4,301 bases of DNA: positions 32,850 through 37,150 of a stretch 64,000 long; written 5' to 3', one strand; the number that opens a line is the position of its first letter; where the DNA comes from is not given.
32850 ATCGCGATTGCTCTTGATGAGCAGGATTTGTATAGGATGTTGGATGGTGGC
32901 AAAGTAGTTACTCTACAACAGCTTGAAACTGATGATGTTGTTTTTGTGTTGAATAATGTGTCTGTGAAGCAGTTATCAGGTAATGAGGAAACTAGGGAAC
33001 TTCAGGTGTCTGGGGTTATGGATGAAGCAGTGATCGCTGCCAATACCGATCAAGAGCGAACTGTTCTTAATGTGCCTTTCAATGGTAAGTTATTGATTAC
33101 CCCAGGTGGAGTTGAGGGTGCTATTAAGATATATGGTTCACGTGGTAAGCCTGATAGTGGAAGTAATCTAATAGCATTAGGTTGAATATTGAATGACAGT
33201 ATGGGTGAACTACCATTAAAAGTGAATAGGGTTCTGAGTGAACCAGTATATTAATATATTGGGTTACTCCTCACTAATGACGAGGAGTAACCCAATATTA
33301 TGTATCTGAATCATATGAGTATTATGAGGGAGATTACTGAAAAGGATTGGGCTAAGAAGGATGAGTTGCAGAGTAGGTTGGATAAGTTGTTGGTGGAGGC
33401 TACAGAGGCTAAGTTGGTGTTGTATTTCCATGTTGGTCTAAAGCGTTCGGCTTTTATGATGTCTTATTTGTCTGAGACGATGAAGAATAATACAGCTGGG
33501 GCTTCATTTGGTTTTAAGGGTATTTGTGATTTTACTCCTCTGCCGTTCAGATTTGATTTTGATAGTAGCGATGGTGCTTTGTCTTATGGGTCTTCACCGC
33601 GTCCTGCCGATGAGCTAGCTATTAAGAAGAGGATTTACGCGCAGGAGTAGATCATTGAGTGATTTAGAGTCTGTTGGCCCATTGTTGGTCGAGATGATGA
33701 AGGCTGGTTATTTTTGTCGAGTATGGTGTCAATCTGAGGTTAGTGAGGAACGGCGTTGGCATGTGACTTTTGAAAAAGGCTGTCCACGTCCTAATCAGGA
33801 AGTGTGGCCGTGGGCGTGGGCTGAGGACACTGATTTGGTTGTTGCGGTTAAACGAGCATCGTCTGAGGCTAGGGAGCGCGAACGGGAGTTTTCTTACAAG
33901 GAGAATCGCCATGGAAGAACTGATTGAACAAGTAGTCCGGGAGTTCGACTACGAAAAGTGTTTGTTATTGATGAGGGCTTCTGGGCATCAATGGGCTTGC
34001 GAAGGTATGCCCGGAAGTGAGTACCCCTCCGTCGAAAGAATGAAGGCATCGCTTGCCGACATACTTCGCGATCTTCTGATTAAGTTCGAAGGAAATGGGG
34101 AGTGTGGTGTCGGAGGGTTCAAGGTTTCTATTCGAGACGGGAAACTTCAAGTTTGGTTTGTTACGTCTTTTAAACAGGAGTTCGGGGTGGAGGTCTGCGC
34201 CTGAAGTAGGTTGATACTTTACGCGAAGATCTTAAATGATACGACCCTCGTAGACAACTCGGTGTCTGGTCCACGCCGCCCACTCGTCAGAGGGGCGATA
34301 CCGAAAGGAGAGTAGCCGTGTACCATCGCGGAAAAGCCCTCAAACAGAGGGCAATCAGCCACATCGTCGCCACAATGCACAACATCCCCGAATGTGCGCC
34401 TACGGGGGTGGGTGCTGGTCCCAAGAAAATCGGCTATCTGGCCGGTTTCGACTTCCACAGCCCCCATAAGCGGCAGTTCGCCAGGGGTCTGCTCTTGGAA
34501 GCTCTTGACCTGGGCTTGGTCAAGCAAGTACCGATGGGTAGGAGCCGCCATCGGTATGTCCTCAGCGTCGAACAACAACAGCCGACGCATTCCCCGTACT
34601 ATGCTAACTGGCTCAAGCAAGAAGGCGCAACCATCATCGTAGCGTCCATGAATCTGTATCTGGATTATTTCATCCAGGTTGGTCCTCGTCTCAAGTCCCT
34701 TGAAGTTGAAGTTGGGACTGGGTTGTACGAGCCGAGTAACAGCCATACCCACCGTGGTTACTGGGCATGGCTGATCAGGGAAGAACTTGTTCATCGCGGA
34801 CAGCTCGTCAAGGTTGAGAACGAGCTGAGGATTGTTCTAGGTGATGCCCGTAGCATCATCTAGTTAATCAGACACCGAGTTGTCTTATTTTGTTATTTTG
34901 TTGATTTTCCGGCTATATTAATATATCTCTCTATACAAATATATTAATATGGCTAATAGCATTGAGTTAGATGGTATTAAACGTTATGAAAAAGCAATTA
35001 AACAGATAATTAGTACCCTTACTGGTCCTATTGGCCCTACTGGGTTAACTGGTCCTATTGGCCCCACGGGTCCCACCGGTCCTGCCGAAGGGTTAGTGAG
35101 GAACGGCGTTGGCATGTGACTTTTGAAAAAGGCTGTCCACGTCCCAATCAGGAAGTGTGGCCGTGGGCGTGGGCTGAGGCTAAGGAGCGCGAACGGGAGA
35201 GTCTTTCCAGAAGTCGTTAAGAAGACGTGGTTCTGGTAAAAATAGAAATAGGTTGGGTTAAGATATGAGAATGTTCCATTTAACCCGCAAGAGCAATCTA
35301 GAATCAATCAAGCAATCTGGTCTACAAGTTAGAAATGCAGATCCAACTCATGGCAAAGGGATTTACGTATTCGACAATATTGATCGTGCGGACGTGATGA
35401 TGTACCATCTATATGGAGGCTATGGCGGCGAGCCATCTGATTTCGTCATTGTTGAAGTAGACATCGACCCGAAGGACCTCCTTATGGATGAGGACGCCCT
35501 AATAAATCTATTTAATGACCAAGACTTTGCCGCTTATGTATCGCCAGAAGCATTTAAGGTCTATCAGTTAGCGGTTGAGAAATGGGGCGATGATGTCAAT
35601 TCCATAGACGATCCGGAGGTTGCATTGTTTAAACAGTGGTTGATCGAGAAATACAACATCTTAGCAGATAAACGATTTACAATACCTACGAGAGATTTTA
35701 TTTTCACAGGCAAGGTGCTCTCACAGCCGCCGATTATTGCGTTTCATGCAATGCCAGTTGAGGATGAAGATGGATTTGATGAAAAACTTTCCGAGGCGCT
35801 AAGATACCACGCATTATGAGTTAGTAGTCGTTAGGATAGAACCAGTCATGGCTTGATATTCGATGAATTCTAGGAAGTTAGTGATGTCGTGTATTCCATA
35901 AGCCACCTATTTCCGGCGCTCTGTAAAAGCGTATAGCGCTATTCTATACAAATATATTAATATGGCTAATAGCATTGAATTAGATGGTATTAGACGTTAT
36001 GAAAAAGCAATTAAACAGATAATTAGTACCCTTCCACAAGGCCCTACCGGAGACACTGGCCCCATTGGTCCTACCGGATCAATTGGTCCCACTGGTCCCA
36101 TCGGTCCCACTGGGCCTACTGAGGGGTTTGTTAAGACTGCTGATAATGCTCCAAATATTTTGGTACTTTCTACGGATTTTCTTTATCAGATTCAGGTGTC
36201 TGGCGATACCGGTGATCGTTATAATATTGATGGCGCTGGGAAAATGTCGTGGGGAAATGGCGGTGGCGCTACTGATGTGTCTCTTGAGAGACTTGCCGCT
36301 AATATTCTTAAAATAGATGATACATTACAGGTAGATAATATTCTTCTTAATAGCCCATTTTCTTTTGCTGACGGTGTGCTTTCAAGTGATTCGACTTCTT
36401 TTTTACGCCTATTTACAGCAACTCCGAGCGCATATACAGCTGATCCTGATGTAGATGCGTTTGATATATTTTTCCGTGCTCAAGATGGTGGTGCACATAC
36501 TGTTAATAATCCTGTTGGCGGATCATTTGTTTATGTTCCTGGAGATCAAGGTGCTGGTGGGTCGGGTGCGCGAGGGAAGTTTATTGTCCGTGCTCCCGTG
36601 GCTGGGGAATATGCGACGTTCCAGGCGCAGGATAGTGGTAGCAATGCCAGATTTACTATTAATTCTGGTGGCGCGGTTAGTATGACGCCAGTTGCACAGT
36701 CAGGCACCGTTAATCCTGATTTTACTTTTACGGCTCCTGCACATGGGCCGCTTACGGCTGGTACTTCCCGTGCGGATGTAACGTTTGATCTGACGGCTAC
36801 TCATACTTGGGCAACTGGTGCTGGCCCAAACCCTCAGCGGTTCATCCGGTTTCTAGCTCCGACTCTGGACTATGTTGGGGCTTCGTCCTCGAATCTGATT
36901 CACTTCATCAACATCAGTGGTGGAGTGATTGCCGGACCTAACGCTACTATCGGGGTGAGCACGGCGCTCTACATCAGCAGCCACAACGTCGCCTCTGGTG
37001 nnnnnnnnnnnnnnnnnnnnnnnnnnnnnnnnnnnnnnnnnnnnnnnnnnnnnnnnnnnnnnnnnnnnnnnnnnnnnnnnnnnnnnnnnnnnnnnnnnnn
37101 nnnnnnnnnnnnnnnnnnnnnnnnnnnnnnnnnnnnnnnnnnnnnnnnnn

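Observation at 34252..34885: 634-bp GC-rich island flanked by perfect 17-bp inverted repeats carrying a single 181-aa ORF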

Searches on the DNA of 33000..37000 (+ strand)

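Call 7: search_dna_similar(query=window:33000-37000:+, collection=phages, mode=near, max_rows=20)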
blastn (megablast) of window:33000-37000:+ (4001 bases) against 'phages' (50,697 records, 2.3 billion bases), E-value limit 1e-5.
No match.

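Call 21: search_rna_families(source=window, start=33000, end=36500, threshold=evalue, max_evalue=1)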
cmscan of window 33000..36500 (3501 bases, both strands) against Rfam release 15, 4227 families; matches with E-value up to 1: 0.
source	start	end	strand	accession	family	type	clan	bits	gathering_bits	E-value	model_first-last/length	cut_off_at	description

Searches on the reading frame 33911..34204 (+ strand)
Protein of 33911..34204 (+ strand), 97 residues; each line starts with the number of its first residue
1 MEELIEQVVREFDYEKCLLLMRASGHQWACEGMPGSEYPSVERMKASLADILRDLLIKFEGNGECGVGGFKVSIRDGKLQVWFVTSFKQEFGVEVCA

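Call 68: search_dna_similar(query=window:33911-34204:+, collection=phages, mode=protein, max_evalue=0.01)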
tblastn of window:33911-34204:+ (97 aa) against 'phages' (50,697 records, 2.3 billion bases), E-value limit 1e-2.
No match.

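Call 95: search_protein_families(library=pfam, proteins=[window:33911-34204:+], max_evalue=0.01)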
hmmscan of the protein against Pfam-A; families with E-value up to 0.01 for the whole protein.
window:33911-34204:+ (97 aa): 0 families

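Call 98: find_related_loci(query=window:33911-34204:+, collection=viral_contigs, flank=8000)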
Query window:33911-34204:+ (97 aa) in viral_contigs; peptide patterns used: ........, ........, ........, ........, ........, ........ (x = any residue, [..] = any of these).
13 stretches matched a pattern, but none encodes a relative of the query by tblastn (E <= 1e-3).

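Call 99: find_encoding_contigs(protein=window:33911-34204:+, flank=6000)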
Protein window:33911-34204:+ (97 aa): no gene with exactly this product is on record in the collection.
